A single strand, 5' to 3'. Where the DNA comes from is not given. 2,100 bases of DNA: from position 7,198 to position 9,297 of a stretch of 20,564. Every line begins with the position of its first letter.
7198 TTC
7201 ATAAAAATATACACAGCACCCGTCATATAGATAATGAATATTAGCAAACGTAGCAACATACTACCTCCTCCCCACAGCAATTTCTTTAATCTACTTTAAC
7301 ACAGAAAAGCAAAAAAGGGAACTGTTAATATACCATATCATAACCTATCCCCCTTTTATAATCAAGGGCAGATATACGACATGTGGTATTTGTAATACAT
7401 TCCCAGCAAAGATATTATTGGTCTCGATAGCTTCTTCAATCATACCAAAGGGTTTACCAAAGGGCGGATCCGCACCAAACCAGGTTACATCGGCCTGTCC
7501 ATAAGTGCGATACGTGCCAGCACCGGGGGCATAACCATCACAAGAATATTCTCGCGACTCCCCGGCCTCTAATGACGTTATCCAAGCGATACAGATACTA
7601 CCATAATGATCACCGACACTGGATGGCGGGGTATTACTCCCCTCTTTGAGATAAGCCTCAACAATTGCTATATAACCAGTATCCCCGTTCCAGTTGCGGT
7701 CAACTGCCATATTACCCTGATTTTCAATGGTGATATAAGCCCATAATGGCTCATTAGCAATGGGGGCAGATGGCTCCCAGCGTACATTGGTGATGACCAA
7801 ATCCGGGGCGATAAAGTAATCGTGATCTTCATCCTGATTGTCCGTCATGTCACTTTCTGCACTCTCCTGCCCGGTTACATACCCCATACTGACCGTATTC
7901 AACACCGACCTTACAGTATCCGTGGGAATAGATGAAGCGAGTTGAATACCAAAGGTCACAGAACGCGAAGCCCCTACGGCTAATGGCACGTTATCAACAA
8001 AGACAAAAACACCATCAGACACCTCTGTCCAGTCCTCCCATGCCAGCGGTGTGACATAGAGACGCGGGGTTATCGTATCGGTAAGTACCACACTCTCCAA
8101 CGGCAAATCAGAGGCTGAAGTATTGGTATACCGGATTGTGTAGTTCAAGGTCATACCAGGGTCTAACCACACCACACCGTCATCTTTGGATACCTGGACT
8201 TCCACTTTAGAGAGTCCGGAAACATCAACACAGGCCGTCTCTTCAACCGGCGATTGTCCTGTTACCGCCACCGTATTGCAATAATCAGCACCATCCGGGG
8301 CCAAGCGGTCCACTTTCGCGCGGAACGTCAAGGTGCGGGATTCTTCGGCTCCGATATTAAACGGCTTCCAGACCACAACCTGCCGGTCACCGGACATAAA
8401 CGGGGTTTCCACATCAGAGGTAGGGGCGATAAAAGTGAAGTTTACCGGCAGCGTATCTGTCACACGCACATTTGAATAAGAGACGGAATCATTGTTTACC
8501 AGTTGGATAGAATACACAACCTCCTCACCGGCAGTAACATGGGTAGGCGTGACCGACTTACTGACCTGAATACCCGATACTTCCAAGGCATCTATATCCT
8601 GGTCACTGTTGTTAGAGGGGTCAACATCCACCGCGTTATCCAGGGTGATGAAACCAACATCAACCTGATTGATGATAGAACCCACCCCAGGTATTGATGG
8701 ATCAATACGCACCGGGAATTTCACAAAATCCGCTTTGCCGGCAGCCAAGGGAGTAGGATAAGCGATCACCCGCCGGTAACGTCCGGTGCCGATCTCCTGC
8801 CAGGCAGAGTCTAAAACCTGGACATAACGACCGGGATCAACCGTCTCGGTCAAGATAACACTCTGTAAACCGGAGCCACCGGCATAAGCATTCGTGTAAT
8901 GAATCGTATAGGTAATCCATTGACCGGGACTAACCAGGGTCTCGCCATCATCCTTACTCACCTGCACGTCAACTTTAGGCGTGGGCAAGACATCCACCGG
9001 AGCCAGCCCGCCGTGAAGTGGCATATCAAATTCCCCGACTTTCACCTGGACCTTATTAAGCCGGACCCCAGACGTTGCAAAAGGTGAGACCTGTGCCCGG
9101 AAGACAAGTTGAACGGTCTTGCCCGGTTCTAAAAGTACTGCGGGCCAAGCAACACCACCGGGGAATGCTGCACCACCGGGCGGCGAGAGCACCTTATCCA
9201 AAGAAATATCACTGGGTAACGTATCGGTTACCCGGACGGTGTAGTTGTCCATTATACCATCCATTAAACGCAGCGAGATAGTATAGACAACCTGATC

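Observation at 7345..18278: Both giant surface proteins end in the same short tail [VI]YLP[LV][IV]I[KR], a possible unrecognised C-terminal sorting or processing tag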

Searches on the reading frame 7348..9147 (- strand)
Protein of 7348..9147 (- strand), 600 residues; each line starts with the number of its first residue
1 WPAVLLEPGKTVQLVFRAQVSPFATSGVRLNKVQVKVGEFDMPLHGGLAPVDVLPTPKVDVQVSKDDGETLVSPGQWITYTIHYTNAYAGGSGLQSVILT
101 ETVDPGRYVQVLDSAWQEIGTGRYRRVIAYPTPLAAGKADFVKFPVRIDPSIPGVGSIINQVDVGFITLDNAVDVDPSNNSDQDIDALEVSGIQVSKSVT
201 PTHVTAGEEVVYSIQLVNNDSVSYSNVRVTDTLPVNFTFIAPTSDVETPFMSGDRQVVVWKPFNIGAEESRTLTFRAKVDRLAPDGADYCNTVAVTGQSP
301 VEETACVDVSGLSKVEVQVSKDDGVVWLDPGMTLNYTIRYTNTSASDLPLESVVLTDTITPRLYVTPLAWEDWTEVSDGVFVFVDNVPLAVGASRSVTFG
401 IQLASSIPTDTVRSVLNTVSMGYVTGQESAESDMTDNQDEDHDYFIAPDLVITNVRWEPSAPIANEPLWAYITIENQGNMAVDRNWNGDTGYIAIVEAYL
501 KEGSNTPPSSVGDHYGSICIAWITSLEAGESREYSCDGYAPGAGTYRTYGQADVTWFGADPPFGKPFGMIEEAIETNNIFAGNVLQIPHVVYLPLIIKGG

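Call 55: search_protein_representatives(protein=window:7348-9147:-)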
Query: 600 residues. Proteins with E-value up to 0.001 (for the whole library): 5405; up to 1e-10: 1845; up to 1e-30: 261. The best 150 are listed.
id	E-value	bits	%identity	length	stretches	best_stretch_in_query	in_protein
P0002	0.0e+00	1559.1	65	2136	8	1-600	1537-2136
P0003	6.7e-246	834.0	37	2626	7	24-598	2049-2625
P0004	3.8e-231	785.3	35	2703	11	57-425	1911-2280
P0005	1.8e-230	783.0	38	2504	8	1-427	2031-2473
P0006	4.7e-171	586.8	39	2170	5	1-598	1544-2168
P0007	2.2e-165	568.1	37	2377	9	193-542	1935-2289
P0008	9.5e-158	542.9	39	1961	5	190-598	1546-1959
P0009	2.8e-154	531.4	35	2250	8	14-370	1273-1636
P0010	3.0e-136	471.9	36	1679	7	187-598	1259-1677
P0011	1.9e-134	465.9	35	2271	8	49-448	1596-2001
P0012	2.3e-126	439.2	38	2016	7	30-362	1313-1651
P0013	4.6e-115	401.9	32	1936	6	185-598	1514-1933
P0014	4.2e-100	352.5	30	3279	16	55-422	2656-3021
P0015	5.0e-98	345.6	29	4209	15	1-301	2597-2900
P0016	1.7e-95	337.2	32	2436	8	57-453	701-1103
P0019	2.0e-87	310.6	28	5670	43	175-298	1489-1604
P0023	9.0e-87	308.5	29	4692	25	174-425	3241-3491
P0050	2.8e-63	230.9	26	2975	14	195-360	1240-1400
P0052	8.6e-63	229.3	29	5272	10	58-452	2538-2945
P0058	2.3e-60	221.3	28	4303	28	4-292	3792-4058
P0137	3.3e-41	158.0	29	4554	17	43-367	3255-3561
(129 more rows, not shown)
